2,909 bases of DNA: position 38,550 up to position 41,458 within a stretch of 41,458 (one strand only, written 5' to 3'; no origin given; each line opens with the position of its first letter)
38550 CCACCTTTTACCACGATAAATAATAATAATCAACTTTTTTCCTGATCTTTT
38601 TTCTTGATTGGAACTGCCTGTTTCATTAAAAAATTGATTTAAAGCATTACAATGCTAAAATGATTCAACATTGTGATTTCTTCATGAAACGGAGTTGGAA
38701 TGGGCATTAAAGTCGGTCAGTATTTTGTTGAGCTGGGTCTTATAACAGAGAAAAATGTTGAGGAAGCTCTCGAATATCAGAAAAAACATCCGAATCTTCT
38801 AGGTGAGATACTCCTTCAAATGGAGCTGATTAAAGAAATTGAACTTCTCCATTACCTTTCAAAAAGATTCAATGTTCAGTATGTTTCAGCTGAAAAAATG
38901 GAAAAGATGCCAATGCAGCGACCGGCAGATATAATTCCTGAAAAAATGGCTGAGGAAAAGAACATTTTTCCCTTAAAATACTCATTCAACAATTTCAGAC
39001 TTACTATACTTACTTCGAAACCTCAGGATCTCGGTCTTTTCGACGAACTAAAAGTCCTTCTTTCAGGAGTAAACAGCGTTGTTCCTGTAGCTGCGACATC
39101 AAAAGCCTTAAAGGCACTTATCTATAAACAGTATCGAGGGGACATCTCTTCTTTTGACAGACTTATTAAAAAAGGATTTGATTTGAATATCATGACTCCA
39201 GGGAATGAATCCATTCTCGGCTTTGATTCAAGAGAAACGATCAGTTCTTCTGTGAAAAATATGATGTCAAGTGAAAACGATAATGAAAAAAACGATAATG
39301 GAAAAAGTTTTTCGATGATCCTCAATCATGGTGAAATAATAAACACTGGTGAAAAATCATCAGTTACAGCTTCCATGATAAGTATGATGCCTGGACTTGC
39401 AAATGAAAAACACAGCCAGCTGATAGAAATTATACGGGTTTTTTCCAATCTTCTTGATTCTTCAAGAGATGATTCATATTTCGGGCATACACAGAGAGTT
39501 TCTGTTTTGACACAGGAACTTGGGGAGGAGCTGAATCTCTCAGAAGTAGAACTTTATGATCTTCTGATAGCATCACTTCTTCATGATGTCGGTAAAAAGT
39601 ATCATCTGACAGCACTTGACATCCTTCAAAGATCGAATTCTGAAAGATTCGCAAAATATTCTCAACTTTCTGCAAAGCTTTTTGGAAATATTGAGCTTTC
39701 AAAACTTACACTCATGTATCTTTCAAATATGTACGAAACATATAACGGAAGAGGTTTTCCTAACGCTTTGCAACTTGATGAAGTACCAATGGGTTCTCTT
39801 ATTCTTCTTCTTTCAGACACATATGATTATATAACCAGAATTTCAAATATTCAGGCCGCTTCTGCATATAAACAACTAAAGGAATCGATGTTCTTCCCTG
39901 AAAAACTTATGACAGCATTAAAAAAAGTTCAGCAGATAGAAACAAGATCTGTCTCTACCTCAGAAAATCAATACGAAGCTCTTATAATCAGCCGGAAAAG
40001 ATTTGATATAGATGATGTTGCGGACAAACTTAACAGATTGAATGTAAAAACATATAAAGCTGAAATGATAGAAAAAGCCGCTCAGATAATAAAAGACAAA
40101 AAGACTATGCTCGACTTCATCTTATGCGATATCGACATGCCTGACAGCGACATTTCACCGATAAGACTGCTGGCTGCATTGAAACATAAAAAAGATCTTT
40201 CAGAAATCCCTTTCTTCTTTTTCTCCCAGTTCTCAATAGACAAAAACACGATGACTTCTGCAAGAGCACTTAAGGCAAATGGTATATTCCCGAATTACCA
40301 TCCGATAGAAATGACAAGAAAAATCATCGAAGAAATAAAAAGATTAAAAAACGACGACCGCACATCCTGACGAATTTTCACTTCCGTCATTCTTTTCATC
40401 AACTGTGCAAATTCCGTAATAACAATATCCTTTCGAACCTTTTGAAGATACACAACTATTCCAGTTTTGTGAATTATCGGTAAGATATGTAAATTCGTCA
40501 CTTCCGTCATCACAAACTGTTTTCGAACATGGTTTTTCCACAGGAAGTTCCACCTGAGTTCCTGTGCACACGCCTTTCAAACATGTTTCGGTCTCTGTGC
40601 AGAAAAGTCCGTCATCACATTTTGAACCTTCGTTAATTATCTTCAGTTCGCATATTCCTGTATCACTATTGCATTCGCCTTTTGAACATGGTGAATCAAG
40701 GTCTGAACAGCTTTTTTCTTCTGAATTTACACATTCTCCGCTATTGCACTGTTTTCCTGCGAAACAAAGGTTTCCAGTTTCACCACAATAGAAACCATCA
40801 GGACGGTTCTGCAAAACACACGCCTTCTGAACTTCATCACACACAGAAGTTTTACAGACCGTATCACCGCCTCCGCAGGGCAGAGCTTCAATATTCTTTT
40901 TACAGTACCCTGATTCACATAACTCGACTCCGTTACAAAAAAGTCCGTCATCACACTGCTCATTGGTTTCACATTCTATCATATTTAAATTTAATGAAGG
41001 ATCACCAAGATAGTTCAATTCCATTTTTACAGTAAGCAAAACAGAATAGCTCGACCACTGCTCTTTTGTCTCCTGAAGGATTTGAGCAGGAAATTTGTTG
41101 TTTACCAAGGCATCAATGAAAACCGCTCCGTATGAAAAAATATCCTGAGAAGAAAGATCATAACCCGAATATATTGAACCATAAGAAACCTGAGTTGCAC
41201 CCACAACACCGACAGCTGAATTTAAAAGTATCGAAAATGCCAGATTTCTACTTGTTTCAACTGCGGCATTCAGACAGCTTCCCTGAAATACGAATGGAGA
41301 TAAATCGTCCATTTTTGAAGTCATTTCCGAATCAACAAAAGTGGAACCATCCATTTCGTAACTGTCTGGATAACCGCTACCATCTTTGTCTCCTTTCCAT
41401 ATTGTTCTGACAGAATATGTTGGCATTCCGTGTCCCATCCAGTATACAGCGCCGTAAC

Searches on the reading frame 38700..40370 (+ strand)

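Call 43: search_protein_families(library=pfam, proteins=[window:38700-40370:+], max_evalue=0.00001)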
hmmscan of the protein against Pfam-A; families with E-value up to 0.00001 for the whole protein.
window:38700-40370:+ (556 aa): 2 families
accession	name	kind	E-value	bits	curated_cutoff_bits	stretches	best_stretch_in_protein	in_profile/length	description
PF13487.12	HD_5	-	9.4e-14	51.9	27.2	1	247-382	2-143/170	HD domain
PF05157.20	MshEN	-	3e-06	27.6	23.1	0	70-147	12-86/90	MshEN domain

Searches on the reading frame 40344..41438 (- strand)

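Call 43: search_protein_families(library=pfam, proteins=[window:40344-41438:-], max_evalue=0.00001)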
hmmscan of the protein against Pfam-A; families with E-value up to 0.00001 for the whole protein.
window:40344-41438:- (364 aa): 1 family
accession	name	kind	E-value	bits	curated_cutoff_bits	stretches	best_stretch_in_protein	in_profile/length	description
PF01364.23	Peptidase_C25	-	5.7e-06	26.3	23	1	2-151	237-374/374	Peptidase family C25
